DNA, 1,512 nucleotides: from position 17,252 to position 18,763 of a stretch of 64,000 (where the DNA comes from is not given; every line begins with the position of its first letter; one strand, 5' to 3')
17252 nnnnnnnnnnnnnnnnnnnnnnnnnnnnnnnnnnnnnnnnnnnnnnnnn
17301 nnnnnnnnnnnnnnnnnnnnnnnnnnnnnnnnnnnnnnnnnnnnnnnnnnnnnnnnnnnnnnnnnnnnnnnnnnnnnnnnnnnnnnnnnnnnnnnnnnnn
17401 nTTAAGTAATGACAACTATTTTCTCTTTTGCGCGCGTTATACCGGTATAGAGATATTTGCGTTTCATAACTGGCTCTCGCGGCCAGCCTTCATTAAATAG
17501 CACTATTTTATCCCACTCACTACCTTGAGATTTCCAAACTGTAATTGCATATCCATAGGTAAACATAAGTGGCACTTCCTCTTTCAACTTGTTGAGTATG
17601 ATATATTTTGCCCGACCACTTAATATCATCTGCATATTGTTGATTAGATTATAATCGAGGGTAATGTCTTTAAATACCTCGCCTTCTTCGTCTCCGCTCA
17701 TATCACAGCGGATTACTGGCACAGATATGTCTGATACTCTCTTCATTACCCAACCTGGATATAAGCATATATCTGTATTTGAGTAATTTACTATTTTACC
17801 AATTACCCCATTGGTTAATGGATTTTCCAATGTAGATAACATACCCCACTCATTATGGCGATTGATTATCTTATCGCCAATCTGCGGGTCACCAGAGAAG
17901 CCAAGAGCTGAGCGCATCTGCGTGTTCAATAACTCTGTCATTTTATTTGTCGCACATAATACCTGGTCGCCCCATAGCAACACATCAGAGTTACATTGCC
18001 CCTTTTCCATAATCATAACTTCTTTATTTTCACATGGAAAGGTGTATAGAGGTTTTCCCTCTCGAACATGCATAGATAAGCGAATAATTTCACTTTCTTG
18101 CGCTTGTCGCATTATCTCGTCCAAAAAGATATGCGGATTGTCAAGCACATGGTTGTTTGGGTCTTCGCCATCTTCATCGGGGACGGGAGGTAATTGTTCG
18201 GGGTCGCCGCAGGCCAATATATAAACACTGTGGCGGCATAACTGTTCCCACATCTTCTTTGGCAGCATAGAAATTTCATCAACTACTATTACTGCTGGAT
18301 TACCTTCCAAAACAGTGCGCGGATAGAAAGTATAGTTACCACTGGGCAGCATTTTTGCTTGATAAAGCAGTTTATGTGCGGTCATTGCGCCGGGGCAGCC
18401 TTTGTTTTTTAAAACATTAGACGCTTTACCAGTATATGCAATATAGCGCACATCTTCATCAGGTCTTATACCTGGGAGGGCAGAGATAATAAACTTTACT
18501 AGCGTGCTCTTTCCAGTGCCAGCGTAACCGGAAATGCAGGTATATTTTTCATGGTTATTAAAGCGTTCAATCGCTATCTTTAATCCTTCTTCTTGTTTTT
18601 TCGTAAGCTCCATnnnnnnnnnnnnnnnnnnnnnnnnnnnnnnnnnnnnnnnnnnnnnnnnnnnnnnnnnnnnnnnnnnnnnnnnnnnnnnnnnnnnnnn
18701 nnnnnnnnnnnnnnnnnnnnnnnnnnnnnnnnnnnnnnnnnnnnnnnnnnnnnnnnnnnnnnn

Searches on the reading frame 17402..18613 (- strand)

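Call 27: search_protein_families(library=phrogs, proteins=[window:17402-18613:-], max_evalue=0.001)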
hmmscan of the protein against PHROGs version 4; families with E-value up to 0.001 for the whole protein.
window:17402-18613:- (403 aa): 4 families
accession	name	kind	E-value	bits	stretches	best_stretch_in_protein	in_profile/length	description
phrog_325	-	DNA, RNA and nucleotide metabolism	4.7e-85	287.7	1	1-401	469-866/986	Dda-like helicase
phrog_4412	-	DNA, RNA and nucleotide metabolism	2.3e-31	109.9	2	14-192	338-510/743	exonuclease V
phrog_1967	-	DNA, RNA and nucleotide metabolism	1.5e-06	28.1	1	1-71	151-215/776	DNA helicase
phrog_25471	-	unknown function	4.8e-06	27.7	1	1-71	1-71/162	-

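Call 28: search_protein_families(library=pfam, proteins=[window:17402-18613:-], max_evalue=0.01)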
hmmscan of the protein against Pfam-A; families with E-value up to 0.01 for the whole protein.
window:17402-18613:- (403 aa): 10 families
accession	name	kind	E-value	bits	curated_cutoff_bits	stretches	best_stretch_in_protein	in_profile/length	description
PF13604.12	AAA_30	-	3.3e-20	73.1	27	1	14-189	9-174/191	AAA domain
PF13245.12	AAA_19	-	8.4e-16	58.8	25.1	1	20-144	9-132/134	AAA domain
PF13538.12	UvrD_C_2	-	1.7e-13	50.6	27.4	1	353-402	1-52/52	UvrD-like helicase C-terminal domain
PF01443.25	Viral_helicase1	-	8.6e-10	39.2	21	2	26-144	2-100/228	Viral superfamily 1 RNA helicase core domain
PF05970.20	PIF1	-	2.5e-08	34.2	25.9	1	3-133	2-130/223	PIF1-like helicase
PF13401.12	AAA_22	-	0.00037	21.2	27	0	21-125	4-104/130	AAA domain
PF05127.21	NAT10_TcmA_helicase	-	0.003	17.9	22.7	0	102-131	84-116/176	RNA cytidine acetyltransferase NAT10/TcmA, helicase domain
PF13086.12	AAA_11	-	0.0037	17.5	27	0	12-46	7-41/257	AAA domain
PF13191.12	AAA_16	-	0.0053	17.7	32.6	0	9-46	10-48/167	AAA ATPase domain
PF13173.12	AAA_14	-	0.0058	17.1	27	0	23-119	3-76/129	AAA domain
